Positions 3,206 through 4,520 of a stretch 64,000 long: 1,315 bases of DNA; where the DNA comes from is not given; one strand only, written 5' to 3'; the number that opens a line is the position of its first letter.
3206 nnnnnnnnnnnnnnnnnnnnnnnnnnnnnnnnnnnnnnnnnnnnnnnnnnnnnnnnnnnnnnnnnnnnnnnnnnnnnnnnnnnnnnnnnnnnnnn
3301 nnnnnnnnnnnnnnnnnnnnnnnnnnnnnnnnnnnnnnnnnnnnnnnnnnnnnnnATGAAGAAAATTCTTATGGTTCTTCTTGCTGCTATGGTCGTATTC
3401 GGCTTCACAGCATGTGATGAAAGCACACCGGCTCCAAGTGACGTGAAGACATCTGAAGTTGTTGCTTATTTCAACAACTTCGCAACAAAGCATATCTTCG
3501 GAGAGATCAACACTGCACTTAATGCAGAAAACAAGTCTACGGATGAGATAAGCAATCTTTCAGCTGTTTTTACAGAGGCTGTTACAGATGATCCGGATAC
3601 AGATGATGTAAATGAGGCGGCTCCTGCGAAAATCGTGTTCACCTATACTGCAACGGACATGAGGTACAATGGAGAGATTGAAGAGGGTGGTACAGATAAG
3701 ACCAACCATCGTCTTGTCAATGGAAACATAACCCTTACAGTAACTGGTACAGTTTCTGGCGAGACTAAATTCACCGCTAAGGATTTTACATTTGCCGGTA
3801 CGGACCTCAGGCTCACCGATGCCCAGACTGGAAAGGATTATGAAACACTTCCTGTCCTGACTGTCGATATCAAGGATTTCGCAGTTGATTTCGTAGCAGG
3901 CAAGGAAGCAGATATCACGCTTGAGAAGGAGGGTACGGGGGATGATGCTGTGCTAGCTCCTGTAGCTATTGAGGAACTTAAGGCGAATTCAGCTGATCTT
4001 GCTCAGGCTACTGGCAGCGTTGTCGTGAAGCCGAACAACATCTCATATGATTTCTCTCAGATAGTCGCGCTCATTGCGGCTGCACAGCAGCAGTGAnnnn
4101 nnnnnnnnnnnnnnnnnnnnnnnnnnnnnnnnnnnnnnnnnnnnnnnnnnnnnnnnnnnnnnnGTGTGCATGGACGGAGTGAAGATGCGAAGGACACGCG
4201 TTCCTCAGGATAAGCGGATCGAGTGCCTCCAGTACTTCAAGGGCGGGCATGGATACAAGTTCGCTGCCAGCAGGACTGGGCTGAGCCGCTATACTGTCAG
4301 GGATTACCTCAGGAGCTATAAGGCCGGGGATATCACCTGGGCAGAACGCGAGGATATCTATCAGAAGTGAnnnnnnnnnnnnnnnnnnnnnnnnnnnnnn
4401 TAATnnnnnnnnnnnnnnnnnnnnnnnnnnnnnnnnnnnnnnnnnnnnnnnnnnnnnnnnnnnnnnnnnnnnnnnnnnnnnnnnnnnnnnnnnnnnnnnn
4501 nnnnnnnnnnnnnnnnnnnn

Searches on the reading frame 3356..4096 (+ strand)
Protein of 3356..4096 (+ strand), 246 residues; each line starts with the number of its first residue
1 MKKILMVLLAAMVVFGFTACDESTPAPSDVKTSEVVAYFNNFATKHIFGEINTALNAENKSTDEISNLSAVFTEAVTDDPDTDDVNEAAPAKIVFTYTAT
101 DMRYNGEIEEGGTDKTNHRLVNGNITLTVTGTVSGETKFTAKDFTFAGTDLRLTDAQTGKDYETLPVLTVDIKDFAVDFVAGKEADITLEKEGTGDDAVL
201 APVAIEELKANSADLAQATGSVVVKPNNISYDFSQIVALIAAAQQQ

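Call 6: find_homologous_proteins(query=window:3356-4096:+)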
Query window:3356-4096:+ (246 aa): 9 proteins with E <= 0.001 among 1320 candidates.
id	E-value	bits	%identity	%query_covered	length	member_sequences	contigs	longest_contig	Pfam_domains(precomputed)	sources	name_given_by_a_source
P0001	4.4e-151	518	100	100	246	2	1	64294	-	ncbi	-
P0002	3.1e-122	424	87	100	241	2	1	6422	-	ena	-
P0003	3.0e-121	421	86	98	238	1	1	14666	-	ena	-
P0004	1.3e-74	268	61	98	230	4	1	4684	-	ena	-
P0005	2.1e-74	268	61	98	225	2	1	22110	-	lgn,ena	-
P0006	2.3e-71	258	94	54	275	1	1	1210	-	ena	-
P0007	1.5e-70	255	88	59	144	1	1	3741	-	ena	-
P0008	1.9e-52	196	49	100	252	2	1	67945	-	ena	-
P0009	3.0e-4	38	64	18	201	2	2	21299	-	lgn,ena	-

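Call 7: search_protein_families(library=pfam, proteins=[window:3356-4096:+], max_evalue=0.01)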
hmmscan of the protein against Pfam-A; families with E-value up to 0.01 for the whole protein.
window:3356-4096:+ (246 aa): 0 families

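Call 8: find_encoding_contigs(protein=P0002, flank=4000)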
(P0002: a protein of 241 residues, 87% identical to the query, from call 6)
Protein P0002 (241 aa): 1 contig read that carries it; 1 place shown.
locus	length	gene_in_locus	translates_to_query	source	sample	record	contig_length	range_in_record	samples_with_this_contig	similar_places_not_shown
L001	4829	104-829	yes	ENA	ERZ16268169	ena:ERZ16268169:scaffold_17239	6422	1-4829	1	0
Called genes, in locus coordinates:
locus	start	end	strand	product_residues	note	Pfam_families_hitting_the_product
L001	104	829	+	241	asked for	-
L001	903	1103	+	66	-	-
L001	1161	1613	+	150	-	-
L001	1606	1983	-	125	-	PF01687:Flavokinase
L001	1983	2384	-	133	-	PF01243:PNPOx_N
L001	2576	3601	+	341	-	PF02608:Bmp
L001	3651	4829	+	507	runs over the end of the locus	PF00005:ABC_tran, PF13304:AAA_21 (faint), PF00005:ABC_tran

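Call 9: find_encoding_contigs(protein=P0003, flank=4000)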
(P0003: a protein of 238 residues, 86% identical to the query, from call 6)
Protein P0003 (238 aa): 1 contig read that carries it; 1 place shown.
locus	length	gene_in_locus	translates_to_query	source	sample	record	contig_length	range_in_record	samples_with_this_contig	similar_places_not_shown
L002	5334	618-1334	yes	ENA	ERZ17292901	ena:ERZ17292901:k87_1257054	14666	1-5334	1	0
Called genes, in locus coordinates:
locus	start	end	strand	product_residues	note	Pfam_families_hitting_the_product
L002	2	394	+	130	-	?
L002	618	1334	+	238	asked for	-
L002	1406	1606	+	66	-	-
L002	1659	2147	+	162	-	-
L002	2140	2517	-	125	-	PF01687:Flavokinase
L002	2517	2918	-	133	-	PF01243:PNPOx_N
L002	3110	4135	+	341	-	PF02608:Bmp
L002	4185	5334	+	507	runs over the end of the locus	PF00005:ABC_tran, PF13304:AAA_21 (faint), PF00005:ABC_tran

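Call 12: find_encoding_contigs(protein=P0004, flank=4000)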
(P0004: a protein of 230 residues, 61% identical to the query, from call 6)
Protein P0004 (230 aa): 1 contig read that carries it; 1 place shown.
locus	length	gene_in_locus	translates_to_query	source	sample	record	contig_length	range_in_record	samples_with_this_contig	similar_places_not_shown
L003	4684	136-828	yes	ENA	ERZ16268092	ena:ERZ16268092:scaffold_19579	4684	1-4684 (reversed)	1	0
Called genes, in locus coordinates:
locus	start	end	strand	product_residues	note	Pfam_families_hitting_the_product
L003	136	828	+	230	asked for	-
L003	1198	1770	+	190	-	-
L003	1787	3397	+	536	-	-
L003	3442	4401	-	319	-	PF00551:Formyl_trans_N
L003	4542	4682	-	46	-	?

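Call 13: find_encoding_contigs(protein=P0005, flank=4000)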
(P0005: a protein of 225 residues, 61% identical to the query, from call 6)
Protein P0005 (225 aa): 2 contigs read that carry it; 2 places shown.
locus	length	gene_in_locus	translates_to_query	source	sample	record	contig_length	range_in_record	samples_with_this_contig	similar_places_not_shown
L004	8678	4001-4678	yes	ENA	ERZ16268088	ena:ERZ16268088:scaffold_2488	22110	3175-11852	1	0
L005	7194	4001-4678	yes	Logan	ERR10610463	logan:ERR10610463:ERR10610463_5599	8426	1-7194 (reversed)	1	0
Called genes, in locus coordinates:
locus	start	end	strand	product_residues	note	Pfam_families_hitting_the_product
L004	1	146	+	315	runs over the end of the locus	PF00005:ABC_tran, PF08352:oligo_HPY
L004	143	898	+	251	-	PF00005:ABC_tran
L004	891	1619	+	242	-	PF23023:Anti-Pycsar_Apyc1 (weak), PF00753:Lactamase_B (weak), PF12706:Lactamase_B_2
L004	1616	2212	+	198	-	PF00300:His_Phos_1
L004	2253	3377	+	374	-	PF00155:Aminotran_1_2, PF01053:Cys_Met_Meta_PP (weak), PF00266:Aminotran_5, PF12897:Asp_aminotransf (weak)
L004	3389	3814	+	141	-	PF09719:C_GCAxxG_C_C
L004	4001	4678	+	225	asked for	-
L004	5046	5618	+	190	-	-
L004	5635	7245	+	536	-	PF09479:Flg_new (weak)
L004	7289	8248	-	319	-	PF00551:Formyl_trans_N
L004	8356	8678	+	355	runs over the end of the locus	PF02275:CBAH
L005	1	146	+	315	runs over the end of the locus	PF00005:ABC_tran, PF08352:oligo_HPY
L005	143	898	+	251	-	PF00005:ABC_tran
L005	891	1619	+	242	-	PF23023:Anti-Pycsar_Apyc1 (weak), PF00753:Lactamase_B (weak), PF12706:Lactamase_B_2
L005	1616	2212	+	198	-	PF00300:His_Phos_1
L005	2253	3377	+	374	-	PF00155:Aminotran_1_2, PF01053:Cys_Met_Meta_PP (weak), PF00266:Aminotran_5, PF12897:Asp_aminotransf (weak)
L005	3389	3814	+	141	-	PF09719:C_GCAxxG_C_C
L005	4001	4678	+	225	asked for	-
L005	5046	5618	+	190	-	-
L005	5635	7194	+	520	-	?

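Call 14: find_encoding_contigs(protein=P0008, flank=4000)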
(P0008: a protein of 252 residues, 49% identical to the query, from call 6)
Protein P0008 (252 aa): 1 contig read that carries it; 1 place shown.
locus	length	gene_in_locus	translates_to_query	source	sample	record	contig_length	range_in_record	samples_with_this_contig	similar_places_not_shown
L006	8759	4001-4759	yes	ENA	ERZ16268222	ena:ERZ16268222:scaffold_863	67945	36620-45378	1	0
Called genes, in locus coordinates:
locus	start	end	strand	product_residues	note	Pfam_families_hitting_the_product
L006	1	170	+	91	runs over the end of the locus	PF14384:BrnA_antitoxin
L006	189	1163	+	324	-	PF13310:Virulence_RhuM, PF02661:Fic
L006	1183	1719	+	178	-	PF13302:Acetyltransf_3 (weak), PF13420:Acetyltransf_4 (weak), PF00583:Acetyltransf_1, PF13508:Acetyltransf_7 (weak)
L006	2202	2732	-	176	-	PF13673:Acetyltransf_10, PF00583:Acetyltransf_1, PF13508:Acetyltransf_7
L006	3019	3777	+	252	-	-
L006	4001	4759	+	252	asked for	-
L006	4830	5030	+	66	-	-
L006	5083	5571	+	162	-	-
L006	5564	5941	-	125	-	PF01687:Flavokinase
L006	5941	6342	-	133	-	PF01243:PNPOx_N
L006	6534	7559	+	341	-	PF02608:Bmp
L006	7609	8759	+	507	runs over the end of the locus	PF00005:ABC_tran, PF13304:AAA_21 (faint), PF00005:ABC_tran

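Call 19: find_related_loci(query=A2, collection=genome_contigs, flank=3000)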
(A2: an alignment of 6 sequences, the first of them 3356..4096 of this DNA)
Query A2 (246 aa) in genome_contigs; peptide patterns used: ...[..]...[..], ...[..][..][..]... (x = any residue, [..] = any of these).
598 stretches matched a pattern (row limit reached: there are more); 2 encode a relative of the query (tblastn E <= 1e-3); 2 distinct loci.
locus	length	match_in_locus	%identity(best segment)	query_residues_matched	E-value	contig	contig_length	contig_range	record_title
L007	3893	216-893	61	1-240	5e-88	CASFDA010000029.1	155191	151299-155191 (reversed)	uncultured Spirochaetales bacterium isolate SI.T20.metabat-bins.26 genome assembly, contig: SI.T20.metabat-bins.26.fa_k1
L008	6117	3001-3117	54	1-36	2e-6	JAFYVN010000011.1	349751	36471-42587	MAG: Clostridia bacterium isolate RGIG7460 Water_buffalos_Colon-1__c767176, whole genome shotgun sequence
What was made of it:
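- Tried and rejected: The only taxonomic label is 'uncultured Spirochaetales bacterium', on the MAG carrying the 61%-identity homologue (call 19).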

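Call 23: find_encoding_contigs(protein=P0010, flank=3000)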
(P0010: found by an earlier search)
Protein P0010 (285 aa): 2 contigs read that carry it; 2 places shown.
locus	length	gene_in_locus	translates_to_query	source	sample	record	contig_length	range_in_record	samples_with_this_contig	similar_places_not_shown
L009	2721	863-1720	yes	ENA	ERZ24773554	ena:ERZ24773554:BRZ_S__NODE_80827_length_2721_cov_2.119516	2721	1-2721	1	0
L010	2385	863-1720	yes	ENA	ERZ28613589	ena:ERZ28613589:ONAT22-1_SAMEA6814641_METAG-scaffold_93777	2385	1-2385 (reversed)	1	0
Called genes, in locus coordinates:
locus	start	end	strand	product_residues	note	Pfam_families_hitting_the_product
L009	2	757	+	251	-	?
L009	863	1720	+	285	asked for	-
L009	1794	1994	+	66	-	-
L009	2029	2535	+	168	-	-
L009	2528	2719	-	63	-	?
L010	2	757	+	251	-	?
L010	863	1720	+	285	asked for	-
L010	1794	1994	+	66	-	-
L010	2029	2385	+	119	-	?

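Call 24: find_encoding_contigs(protein=P0006, flank=3000)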
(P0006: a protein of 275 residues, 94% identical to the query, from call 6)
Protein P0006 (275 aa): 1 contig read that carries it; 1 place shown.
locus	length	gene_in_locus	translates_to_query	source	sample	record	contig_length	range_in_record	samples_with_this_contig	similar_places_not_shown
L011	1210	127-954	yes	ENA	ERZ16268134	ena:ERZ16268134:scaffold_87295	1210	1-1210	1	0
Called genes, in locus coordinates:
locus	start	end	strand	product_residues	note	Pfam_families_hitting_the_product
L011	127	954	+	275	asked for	-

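Call 25: find_encoding_contigs(protein=P0007, flank=3000)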
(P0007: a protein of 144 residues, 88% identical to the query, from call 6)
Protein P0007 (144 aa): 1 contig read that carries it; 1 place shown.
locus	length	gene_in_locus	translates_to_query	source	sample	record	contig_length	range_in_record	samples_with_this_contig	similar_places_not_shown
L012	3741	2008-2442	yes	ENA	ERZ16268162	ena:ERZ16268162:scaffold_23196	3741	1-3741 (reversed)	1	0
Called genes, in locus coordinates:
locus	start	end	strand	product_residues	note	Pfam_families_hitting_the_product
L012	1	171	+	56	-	?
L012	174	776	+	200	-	-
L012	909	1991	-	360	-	PF03553:Na_H_antiporter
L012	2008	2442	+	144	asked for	-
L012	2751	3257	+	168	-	-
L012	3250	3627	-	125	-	PF01687:Flavokinase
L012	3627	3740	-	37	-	?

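Call 26: find_encoding_contigs(protein=P0016, flank=3000)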
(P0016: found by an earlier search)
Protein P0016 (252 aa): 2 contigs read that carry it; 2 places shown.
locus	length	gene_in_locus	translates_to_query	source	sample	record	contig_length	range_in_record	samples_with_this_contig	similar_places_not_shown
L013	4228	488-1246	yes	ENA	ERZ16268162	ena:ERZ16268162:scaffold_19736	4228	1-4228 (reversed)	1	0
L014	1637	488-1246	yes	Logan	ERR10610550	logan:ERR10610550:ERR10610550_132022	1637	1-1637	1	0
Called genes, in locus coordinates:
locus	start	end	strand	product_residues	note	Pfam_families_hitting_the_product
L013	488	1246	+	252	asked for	-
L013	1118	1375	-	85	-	-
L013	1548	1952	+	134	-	-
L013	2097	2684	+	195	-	PF00089:Trypsin, PF13365:Trypsin_2, PF13180:PDZ_2, PF00595:PDZ, PF17820:PDZ_6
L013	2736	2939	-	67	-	-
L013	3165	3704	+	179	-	PF06971:Put_DNA-bind_N, PF01113:DapB_N (weak), PF02629:CoA_binding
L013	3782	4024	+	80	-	PF01257:2Fe-2S_thioredx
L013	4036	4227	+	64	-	?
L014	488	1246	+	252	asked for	-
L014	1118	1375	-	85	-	-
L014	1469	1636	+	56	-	?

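Call 31: find_encoding_contigs(protein=P0013, flank=3000)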
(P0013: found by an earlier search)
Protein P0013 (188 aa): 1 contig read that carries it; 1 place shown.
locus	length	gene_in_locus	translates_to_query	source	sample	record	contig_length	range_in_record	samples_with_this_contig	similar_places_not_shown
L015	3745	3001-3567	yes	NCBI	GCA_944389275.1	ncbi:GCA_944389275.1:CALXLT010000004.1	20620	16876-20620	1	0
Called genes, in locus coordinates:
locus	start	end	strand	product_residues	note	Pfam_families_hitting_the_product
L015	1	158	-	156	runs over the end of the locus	PF01797:Y1_Tnp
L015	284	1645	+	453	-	PF14690:Zn_ribbon_ISL3, PF01610:DDE_Tnp_ISL3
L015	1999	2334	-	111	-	PF13508:Acetyltransf_7, PF00583:Acetyltransf_1, PF13673:Acetyltransf_10, PF08445:FR47 (weak)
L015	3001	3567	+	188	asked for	-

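Call 32: find_encoding_contigs(protein=P0015, flank=3000)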
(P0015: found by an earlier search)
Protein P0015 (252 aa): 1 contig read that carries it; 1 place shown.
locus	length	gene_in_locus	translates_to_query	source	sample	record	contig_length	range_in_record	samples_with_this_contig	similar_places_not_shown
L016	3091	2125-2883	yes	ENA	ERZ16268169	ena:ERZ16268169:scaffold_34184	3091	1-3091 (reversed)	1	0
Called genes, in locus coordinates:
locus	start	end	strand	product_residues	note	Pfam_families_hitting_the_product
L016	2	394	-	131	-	?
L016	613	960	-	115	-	PF07883:Cupin_2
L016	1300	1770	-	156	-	PF00583:Acetyltransf_1, PF13673:Acetyltransf_10, PF13508:Acetyltransf_7, PF08445:FR47 (weak)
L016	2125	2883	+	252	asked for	-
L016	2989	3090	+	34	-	?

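Call 33: find_encoding_contigs(protein=P0017, flank=3000)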
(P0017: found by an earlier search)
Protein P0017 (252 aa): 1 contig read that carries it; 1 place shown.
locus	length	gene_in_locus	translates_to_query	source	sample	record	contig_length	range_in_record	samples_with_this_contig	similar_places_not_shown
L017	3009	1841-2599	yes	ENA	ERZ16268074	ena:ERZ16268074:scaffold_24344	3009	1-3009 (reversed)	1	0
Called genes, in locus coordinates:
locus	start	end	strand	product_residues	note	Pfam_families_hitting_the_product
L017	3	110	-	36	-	?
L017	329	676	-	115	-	PF07883:Cupin_2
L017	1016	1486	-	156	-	PF00583:Acetyltransf_1, PF13673:Acetyltransf_10, PF13508:Acetyltransf_7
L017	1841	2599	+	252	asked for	-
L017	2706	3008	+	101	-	?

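Call 47: predict_structure(alignment_id=A2)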
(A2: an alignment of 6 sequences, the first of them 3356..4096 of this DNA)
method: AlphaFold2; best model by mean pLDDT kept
length: 246 residues; sequences in the alignment: 6
mean_pLDDT: 61.0   pTM: 0.61
mean pLDDT of the five models: 61.0, 60.3, 58.4, 46.0, 41.0
residues with pLDDT >= 90: 0; 70-90: 75; 50-70: 106; < 50: 65
segments of 3 or more residues with pLDDT < 50: 1-14, 16-34, 106-117, 158-166, 240-246
pLDDT, mean of each block of 10 residues (from residue 1): 42 44 38 50 60 58 65 75 62 82 49 45 79 81 78 57 48 72 73 56 64 64 67 62 44
secondary structure, 60 per line:
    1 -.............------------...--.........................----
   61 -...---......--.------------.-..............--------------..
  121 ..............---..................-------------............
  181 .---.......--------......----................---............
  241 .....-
elements in order: H2-14 H32-56 E68-73 E91-104 E119-134 E138-155 E169-181 E185-191 E200-205 E210-225 E229-232 H233-245

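Call 49: search_protein_representatives(alignment_id=A2)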
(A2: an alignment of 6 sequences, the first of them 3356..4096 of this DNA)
Query: 6 sequences, 240 profile positions. Proteins with E-value up to 0.001 (for the whole library): 31; up to 1e-10: 9; up to 1e-30: 5. The best 31 are listed.
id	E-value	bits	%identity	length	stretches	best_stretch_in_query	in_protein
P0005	9.8e-118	408.4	-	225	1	1-234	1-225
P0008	2.3e-106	371.1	-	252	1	1-239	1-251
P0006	3.8e-63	229.7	-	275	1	33-159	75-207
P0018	3.4e-43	164.3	-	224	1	1-232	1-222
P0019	5.4e-32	127.7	-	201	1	1-231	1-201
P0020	5.1e-18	81.9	-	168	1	1-94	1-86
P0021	1.1e-14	71.1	-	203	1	1-186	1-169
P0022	2.0e-12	63.6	-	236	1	1-182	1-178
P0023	1.4e-11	60.9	-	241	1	1-180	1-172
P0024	1.4e-08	51.1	-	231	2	1-143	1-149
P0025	4.4e-08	49.4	-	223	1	1-181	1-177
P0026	2.2e-07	47.1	-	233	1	1-230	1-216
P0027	8.1e-07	45.3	-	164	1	1-139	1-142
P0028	1.6e-06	44.3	-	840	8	69-110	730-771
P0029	8.2e-06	42.0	-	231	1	1-200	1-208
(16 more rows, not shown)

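Call 50: fold_search(model_id=the predicted structure, library=pdb)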
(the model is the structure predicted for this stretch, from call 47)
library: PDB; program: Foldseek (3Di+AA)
matches with E <= 10: 174; with E <= 0.001: 0
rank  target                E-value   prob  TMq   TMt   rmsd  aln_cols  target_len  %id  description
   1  8w3v_B                3.8e-01  0.02  0.09  0.07  22.2       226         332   10  Crystal structure of human WDR41 (released 2024-03-27)
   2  6js9_B                5.3e-01  0.06  0.11  0.15  18.5       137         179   13  Crystal structure of the N-terminal domain of HtaA from Corynebacterium glutamicum (released 2019-11-20)
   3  6js9_A                6.7e-01  0.05  0.12  0.15  17.9       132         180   15  Crystal structure of the N-terminal domain of HtaA from Corynebacterium glutamicum (released 2019-11-20)
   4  4ph7_A                7.0e-01  0.02  0.13  0.09  21.5       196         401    8  Structure of Osh6p in complex with phosphatidylinositol 4-phosphate (released 2015-07-29)
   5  3gko                  8.3e-01  0.03  0.14  0.12  23.6       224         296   10  Crystal structure of urate oxydase using surfactant Poloxamer 188 as a New Crystallizing Agent (released 2010-02-23)
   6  9n71_A                9.8e-01  0.02  0.12  0.11  25.3       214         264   10  Tail tube structure of Acinetobacter baumannii phage Mystique (released 2025-03-19)
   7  1r56_C                1.2e+00  0.02  0.11  0.10  16.9       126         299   13  UNCOMPLEXED URATE OXIDASE FROM ASPERGILLUS FLAVUS (released 2004-03-02)
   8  8ygm_A                1.3e+00  0.02  0.14  0.14  25.7       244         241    9  The cryo-EM Structure of SPR (released 2025-03-05)
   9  4ph7_B                1.3e+00  0.02  0.12  0.09  20.8       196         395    8  Structure of Osh6p in complex with phosphatidylinositol 4-phosphate (released 2015-07-29)
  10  1swg_A                1.4e+00  0.06  0.17  0.29  12.7       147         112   10  CIRCULAR PERMUTED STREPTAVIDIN E51/A46 IN COMPLEX WITH BIOTIN (released 1998-07-15)
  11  1ws2_C                1.4e+00  0.02  0.11  0.10  16.9       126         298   13  urate oxidase from aspergillus flavus complexed with 5,6-diaminouracil (released 2005-03-22)
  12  4b2z_A                1.4e+00  0.01  0.10  0.08  20.8       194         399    8  Structure of Osh6 in complex with phosphatidylserine (released 2013-06-26)
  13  7kmn                  1.5e+00  0.02  0.12  0.08  19.3       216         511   10  Crystal structure of XAC1772, a GH35 xyloglucan-active beta-galactosidase from Xanthomonas citri (released 2021-05-26)
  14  9jgh_C                1.5e+00  0.02  0.11  0.13  19.6       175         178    8  cryo-EM structure of the TTP polymer at the tube's end (released 2025-07-16)
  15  6uji_D                1.5e+00  0.01  0.12  0.07  17.4       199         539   15  Low resolution crystal structure (5.5 A) of the anthrax toxin protective antigen heptamer prepore D425A mutant (released 2020-10-07)
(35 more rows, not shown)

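Call 58: find_related_loci(query=A2, collection=metagenome_contigs, flank=1500)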
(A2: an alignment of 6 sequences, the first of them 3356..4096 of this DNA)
Query A2 (246 aa) in metagenome_contigs; peptide patterns used: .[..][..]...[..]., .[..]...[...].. (x = any residue, [..] = any of these).
395 stretches matched a pattern, but none encodes a relative of the query by tblastn (E <= 1e-3).

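Call 73: search_protein_families(library=ncbifam, proteins=[window:3356-4096:+], max_evalue=0.01)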
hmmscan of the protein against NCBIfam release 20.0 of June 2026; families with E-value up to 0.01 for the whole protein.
window:3356-4096:+ (246 aa): 0 families

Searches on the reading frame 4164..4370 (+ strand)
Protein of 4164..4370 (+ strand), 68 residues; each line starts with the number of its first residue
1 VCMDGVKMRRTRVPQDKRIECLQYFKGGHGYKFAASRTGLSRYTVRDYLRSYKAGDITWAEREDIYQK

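Call 7: search_protein_families(library=pfam, proteins=[window:4164-4370:+], max_evalue=0.01)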
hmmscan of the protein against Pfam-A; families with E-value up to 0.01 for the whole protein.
window:4164-4370:+ (68 aa): 3 families
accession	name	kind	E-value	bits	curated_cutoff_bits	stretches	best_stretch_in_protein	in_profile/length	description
PF13551.12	HTH_29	-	0.00013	22.4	28.1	1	18-57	1-41/64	Winged helix-turn helix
PF13518.12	HTH_28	-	0.00061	20.3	25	1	17-55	1-39/52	Helix-turn-helix domain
PF13384.12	HTH_23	-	0.0016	18.6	24.6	1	16-55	5-44/50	Homeodomain-like domain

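Call 73: search_protein_families(library=ncbifam, proteins=[window:4170-4370:+], max_evalue=0.01)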
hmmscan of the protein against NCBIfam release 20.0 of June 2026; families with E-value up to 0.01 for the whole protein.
window:4170-4370:+ (66 aa): 1 family
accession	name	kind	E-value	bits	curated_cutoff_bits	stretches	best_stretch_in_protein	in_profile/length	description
NF033546.1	transpos_IS21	equivalog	0.0098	15.4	160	1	21-50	3-32/294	IS21 family transposase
